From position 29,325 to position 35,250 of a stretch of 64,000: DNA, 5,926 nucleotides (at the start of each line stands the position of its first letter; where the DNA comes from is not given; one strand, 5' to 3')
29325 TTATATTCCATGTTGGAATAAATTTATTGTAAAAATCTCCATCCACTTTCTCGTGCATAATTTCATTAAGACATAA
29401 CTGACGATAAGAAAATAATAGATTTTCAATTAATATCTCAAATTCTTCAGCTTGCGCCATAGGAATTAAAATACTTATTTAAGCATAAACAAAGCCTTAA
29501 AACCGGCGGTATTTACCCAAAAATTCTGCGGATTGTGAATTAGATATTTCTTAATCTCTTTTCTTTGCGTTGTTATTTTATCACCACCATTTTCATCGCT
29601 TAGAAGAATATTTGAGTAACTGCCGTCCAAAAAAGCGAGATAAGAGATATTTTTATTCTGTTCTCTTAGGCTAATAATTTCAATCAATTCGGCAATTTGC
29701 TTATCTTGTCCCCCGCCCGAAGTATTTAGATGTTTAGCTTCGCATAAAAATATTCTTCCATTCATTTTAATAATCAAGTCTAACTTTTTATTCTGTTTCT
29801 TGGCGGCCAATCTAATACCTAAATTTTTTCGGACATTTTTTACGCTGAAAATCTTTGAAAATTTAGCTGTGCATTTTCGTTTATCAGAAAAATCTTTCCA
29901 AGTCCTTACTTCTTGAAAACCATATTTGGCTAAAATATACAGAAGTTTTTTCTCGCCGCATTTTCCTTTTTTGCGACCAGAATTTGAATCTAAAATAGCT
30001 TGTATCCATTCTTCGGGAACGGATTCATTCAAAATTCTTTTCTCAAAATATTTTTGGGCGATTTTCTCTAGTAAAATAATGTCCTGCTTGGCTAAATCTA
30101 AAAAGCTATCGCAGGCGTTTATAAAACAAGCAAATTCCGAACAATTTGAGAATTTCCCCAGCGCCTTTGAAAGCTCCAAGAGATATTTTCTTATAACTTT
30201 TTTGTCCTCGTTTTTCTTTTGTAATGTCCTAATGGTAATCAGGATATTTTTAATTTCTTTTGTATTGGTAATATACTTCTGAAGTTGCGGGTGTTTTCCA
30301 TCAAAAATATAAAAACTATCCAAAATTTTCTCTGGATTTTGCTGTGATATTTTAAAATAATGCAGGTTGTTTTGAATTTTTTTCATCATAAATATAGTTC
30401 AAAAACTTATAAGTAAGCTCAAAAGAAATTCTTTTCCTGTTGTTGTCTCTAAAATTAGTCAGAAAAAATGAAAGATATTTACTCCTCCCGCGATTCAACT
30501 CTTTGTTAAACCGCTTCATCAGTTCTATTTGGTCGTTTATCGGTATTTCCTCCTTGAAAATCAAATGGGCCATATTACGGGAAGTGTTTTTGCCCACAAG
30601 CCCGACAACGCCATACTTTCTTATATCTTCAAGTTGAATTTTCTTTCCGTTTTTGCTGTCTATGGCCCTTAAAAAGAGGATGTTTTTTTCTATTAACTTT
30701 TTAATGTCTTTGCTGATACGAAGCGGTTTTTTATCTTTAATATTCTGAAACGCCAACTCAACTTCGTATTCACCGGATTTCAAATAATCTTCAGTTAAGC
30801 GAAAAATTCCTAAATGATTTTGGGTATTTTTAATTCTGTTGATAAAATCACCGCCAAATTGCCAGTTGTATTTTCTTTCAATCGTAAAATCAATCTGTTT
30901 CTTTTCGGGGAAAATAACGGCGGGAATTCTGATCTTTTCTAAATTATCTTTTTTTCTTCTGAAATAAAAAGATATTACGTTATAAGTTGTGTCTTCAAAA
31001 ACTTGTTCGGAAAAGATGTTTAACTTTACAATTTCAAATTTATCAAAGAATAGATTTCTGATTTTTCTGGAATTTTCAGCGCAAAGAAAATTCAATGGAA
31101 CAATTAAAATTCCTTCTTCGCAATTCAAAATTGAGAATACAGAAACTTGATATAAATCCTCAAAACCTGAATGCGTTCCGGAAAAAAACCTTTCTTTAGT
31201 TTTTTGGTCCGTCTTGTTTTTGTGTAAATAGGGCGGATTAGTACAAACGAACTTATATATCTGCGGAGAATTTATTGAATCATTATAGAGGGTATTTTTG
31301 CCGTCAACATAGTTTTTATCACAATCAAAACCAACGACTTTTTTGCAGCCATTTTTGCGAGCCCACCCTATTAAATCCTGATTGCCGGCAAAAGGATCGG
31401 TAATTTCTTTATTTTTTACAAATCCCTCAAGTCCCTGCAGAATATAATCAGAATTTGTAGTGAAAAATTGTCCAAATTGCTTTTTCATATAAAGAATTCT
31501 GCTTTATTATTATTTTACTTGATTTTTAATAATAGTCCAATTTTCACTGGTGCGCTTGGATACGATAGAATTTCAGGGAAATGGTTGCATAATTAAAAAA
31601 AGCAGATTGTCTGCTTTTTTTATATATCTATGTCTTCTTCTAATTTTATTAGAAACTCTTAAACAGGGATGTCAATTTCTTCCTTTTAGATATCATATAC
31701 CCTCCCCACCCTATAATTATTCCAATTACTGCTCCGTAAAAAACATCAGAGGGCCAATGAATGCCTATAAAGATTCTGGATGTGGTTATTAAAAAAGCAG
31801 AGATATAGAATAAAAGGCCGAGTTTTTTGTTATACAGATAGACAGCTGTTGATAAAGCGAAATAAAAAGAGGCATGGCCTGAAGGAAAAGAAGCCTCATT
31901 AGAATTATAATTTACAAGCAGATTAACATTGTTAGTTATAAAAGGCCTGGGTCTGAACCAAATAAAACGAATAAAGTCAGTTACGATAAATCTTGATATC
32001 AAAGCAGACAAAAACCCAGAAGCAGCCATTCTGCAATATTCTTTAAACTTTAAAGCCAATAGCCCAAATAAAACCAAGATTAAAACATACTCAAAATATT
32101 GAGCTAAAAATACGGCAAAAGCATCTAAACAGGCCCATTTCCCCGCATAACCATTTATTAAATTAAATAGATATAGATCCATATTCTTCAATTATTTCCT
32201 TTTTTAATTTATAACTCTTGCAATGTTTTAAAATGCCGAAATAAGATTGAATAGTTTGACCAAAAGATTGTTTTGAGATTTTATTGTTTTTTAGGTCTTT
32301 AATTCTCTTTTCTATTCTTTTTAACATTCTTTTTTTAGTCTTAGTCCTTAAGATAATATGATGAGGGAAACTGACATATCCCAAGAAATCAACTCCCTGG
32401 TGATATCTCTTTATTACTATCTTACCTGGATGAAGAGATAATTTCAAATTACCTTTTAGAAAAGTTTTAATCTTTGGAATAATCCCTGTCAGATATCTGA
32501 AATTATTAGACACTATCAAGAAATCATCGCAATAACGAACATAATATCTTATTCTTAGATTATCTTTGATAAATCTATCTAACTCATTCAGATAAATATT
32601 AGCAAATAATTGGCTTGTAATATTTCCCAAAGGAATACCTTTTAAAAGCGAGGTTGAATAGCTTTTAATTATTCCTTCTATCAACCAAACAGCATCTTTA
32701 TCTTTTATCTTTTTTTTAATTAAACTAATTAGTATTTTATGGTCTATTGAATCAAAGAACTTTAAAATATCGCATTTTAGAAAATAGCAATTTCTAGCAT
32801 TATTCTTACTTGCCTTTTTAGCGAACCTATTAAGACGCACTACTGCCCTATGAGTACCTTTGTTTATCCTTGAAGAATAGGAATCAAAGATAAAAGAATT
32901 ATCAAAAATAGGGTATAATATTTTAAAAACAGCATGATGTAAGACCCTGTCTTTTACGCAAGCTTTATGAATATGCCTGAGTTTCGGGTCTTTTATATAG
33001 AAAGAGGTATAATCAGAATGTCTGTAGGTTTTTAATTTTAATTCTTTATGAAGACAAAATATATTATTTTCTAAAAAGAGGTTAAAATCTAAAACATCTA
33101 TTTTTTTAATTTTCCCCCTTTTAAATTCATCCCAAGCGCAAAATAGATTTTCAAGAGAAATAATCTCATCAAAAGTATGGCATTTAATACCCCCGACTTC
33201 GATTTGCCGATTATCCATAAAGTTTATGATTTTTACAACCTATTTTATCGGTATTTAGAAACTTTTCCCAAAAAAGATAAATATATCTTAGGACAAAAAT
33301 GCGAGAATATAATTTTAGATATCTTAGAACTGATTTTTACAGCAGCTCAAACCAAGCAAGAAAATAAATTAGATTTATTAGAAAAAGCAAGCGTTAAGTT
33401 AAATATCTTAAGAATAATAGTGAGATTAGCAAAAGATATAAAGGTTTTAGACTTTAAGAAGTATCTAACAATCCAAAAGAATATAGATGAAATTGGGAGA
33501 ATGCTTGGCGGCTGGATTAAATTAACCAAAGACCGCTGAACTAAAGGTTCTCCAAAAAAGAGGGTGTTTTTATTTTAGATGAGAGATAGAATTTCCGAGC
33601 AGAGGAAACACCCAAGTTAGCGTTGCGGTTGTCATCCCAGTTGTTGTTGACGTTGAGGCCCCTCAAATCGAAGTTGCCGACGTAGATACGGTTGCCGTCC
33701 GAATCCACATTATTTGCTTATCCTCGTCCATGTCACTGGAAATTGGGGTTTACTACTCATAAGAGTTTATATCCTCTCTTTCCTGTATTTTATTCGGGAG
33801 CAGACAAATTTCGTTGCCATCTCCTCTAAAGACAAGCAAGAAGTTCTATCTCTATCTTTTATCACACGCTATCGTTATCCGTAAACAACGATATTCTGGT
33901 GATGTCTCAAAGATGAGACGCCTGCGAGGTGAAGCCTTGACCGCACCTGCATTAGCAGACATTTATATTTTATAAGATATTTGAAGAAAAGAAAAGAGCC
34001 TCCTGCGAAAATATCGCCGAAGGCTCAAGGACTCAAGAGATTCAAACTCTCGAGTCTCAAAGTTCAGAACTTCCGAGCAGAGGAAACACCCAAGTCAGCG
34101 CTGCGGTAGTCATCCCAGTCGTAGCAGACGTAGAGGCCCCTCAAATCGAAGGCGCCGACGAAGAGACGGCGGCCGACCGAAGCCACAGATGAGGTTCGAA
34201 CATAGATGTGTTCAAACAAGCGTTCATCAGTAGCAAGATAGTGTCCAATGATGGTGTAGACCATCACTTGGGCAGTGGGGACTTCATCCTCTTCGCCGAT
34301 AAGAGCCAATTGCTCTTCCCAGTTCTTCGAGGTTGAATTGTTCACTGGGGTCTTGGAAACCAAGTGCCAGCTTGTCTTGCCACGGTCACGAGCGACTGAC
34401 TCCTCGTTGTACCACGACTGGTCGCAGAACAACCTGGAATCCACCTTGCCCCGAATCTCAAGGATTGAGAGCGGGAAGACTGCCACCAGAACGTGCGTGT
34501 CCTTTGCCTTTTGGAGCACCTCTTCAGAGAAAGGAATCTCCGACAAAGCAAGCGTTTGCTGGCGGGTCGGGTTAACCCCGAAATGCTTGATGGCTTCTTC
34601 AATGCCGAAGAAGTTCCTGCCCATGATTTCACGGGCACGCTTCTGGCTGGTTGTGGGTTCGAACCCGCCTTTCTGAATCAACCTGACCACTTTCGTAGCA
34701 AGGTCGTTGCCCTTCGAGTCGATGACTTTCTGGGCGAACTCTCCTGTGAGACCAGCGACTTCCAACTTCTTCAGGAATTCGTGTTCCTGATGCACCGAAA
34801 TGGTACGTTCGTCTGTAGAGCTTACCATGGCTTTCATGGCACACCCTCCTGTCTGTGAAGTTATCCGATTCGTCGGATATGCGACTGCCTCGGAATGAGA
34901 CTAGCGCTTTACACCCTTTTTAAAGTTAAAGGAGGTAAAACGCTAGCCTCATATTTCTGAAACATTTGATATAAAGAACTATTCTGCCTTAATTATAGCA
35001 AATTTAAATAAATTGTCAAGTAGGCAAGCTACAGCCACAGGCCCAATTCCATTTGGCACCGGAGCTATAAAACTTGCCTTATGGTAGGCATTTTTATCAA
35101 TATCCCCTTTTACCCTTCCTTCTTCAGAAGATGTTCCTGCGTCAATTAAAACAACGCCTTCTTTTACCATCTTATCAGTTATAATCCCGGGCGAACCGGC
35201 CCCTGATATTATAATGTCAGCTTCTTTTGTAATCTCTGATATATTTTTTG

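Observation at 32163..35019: Complete diversity-generating retroelement with adenine-only TR/VR divergence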

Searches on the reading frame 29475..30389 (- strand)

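Call 6: search_protein_families(library=pfam, proteins=[window:29475-30389:-], max_evalue=0.01)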
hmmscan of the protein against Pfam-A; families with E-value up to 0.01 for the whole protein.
window:29475-30389:- (304 aa): 3 families
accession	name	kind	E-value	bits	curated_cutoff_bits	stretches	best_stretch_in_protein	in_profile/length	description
PF06300.18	Tsp45I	-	2.2e-06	27.8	25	1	198-257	169-227/260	Tsp45I type II restriction enzyme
PF04556.18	DpnII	-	3.6e-06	26.9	23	1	133-256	137-245/278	DpnII restriction endonuclease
PF21667.2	Nop5_N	-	0.0055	17.2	27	1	8-91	25-104/117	Nop5, N-terminal domain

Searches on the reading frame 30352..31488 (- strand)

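Call 6: search_protein_families(library=pfam, proteins=[window:30352-31488:-], max_evalue=0.01)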
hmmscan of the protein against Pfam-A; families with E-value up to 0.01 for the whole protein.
window:30352-31488:- (378 aa): 2 families
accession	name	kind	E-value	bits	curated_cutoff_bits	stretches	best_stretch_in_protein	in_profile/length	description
PF07669.17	Eco57I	-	6e-07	30.2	25.3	1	73-164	70-171/171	Eco57I restriction-modification methylase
PF02384.22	N6_Mtase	-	0.00027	20.8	20.4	1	57-204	105-254/311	N-6 DNA Methylase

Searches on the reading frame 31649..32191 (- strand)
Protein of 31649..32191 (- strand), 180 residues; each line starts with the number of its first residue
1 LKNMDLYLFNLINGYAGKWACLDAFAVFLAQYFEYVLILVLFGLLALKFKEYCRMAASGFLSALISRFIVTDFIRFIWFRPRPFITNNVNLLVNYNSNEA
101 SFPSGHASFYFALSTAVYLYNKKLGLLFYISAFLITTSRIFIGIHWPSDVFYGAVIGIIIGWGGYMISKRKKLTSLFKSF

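Call 6: search_protein_families(library=pfam, proteins=[window:31649-32191:-], max_evalue=0.01)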
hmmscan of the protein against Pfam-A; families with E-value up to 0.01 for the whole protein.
window:31649-32191:- (180 aa): 3 families
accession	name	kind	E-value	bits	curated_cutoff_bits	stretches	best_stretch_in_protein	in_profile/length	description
PF01569.27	PAP2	-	1.7e-22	80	27.2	1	60-170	5-127/130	PAP2 superfamily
PF14378.12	PAP2_3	-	4.3e-05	23.8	27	1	95-160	120-187/190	PAP2 superfamily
PF02681.20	DUF212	-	0.0042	17.7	26.5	0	93-133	33-73/126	Divergent PAP2 family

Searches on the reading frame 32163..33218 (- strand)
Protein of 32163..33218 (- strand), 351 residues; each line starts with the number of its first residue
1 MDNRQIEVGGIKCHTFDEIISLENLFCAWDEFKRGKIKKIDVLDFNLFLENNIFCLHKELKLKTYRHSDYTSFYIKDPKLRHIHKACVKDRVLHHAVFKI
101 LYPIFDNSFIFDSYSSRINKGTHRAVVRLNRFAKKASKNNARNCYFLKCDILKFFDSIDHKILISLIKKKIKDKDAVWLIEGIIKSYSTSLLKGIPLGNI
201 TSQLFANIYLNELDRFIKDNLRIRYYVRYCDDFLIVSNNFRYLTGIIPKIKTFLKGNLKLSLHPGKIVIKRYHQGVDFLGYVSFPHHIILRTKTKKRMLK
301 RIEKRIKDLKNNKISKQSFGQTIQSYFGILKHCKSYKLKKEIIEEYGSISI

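Call 6: search_protein_families(library=pfam, proteins=[window:32163-33218:-], max_evalue=0.01)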
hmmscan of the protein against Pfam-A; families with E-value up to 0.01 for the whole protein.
window:32163-33218:- (351 aa): 1 family
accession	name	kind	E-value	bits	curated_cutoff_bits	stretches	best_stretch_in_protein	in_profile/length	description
PF00078.32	RVT_1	-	1.2e-22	81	29.6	1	78-281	7-203/205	Reverse transcriptase (RNA-dependent DNA polymerase)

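Call 7: search_protein_families(library=ncbifam, proteins=[window:32163-33218:-], max_evalue=0.01)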
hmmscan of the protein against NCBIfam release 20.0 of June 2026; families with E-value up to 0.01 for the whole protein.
window:32163-33218:- (351 aa): 5 families
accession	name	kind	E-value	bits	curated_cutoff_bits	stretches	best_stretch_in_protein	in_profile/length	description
TIGR04416.1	group_II_RT_mat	equivalog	1.8e-43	149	300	1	37-326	20-314/353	group II intron reverse transcriptase/maturase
NF041747.1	Drt3a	equivalog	2.4e-20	73.2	200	1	142-316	109-290/412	antiviral reverse transcriptase Drt3a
NF041746.1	Drt2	equivalog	1.3e-16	60.8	390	2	186-318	217-356/416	antiviral reverse transcriptase Drt2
NF038233.2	retron_St85_RT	exception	3e-14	53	235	1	135-309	80-257/289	retron St85 family RNA-directed DNA polymerase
TIGR04499.1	abortive_AbiA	subfamily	4.1e-07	29.1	250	1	130-328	132-355/615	AbiA family abortive infection protein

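Call 8: search_solved_structures(query=window:32163-33218:-, max_evalue=0.001, show_alignments=1)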
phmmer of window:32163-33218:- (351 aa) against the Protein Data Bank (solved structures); distinct sequences matched with E-value up to 0.001: 12.
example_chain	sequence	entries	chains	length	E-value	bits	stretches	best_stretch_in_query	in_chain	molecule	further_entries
8ub7_A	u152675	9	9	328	3.4e-43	151.6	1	15-313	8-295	Reverse transcriptase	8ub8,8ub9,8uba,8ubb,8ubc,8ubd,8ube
6ar1_A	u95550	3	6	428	1e-22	84.3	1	52-313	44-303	GsI-IIC RT | Trt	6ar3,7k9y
7uim_D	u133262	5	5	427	4.6e-22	82.2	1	16-310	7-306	Group II intron reverse transcriptase/maturase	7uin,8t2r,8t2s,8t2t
5hhj_A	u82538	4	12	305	8.3e-22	81.3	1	16-282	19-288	Retron-type reverse transcriptase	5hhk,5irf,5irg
5hhl_A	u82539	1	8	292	9.7e-21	77.8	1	16-282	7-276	Retron-type reverse transcriptase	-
5g2x_C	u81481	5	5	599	4.2e-17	65.9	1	48-224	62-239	GROUP II INTRON-ENCODED PROTEIN LTRA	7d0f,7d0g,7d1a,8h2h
8bgj_A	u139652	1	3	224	6.9e-16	61.9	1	143-282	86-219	RNA-directed DNA polymerase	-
6me0_C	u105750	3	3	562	1.2e-14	57.8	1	60-313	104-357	Maturase reverse transcriptase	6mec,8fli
9z6y_A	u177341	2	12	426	8.9e-08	35.2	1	146-259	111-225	Drt3a reverse transcriptase protein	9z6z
7kft_D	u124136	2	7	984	5.4e-07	32.6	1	76-289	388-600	Cas6-RT-Cas1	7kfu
9c0i_A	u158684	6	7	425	1.2e-06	31.5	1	192-317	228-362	Reverse transcriptase/maturase family protein | Antiviral reverse transcriptase Drt2 | RNA-dependent DNA polymerase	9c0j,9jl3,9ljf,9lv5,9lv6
9lv7_A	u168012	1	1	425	0.00012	24.9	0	192-317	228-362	Antiviral reverse transcriptase Drt2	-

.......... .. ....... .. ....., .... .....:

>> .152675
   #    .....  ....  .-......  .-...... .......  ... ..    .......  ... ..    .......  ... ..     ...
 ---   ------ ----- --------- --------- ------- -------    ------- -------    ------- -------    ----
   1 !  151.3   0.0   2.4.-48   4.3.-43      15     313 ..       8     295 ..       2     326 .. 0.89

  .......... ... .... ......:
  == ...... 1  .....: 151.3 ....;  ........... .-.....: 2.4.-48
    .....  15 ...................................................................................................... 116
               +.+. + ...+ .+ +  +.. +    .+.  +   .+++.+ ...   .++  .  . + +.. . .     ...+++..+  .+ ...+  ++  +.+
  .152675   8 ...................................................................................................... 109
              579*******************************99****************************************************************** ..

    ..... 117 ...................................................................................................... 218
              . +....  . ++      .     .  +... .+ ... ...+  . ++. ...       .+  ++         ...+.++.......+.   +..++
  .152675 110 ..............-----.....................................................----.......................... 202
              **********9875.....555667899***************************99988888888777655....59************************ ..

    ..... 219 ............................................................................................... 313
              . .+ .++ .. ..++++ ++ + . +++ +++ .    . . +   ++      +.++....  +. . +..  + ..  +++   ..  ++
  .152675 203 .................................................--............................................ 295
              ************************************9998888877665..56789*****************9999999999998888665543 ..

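Call 23: find_encoding_contigs(protein=window:32163-33218:-, flank=4000, max_places=10)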
Protein window:32163-33218:- (351 aa): 2 contigs read that carry it; 2 places shown.
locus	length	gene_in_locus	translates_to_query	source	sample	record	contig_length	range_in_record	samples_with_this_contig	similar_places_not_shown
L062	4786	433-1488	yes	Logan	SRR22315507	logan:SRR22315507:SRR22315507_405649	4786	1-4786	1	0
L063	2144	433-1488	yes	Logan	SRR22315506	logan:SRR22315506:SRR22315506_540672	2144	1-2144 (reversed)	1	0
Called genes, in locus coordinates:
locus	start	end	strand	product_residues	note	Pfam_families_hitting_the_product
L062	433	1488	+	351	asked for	PF00078:RVT_1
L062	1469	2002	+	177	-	PF01569:PAP2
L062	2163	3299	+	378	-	PF07669:Eco57I (weak)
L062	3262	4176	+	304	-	PF04556:DpnII (weak)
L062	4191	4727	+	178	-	PF18734:HEPN_AbiU2 (weak)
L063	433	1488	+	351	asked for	PF00078:RVT_1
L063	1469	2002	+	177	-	PF01569:PAP2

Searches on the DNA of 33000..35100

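Call 19: search_rna_families(source=window, start=33000, end=35100, threshold=evalue, max_evalue=1)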
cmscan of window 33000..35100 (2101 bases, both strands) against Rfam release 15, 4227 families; matches with E-value up to 1: 3.
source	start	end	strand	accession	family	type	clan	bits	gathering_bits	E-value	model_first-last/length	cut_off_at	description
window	34453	34471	-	RF01354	CRISPR-DR45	Gene; CRISPR;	-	23.6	37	0.42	1-24/24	no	CRISPR RNA direct repeat element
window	34893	34952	-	RF03601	MIR7993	Gene; miRNA;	-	22.7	100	0.47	1-138/138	no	MIR7993 microRNA precursor family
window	34882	34968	-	RF00906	MIR1120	Gene; miRNA;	-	22.3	86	0.26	1-87/87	no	MIR1120/MIR1122 microRNA precursor family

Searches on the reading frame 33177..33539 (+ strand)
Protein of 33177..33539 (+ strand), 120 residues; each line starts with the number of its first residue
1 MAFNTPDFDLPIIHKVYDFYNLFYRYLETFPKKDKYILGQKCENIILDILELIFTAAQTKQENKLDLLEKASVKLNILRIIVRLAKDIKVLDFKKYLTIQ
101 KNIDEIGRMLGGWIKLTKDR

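Call 6: search_protein_families(library=pfam, proteins=[window:33177-33539:+], max_evalue=0.01)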
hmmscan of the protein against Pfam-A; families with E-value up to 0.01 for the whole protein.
window:33177-33539:+ (120 aa): 2 families
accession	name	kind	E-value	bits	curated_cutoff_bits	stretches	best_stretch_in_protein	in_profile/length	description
PF22296.2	bAvd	-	1.6e-23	83.7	40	1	12-115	3-105/107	bAvd-like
PF05635.17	23S_rRNA_IVP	-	5.6e-06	27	33.8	1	9-111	2-105/106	23S rRNA-intervening sequence protein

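Call 7: search_protein_families(library=ncbifam, proteins=[window:33177-33539:+], max_evalue=0.01)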
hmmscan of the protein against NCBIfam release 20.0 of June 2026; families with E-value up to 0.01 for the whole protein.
window:33177-33539:+ (120 aa): 2 families
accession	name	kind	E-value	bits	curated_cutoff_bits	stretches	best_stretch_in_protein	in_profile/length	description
NF033474.1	DivGenRetAVD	equivalog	2.1e-29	101.9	80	1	10-115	1-104/104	diversity-generating retroelement protein Avd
TIGR02436.1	TIGR02436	subfamily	0.00024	21.3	24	1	14-116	3-107/109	four helix bundle protein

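Call 10: search_solved_structures(query=window:33177-33539:+, max_evalue=0.1)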
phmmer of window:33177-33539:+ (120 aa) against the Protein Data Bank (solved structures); distinct sequences matched with E-value up to 0.1: 1.
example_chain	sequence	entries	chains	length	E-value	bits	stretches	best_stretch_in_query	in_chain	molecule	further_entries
4dwl_A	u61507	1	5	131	0.029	18.1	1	17-115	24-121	Bbp7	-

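Call 24: find_encoding_contigs(protein=window:33177-33539:+, flank=4000, max_places=10)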
Protein window:33177-33539:+ (120 aa): no gene with exactly this product is on record in the collection.
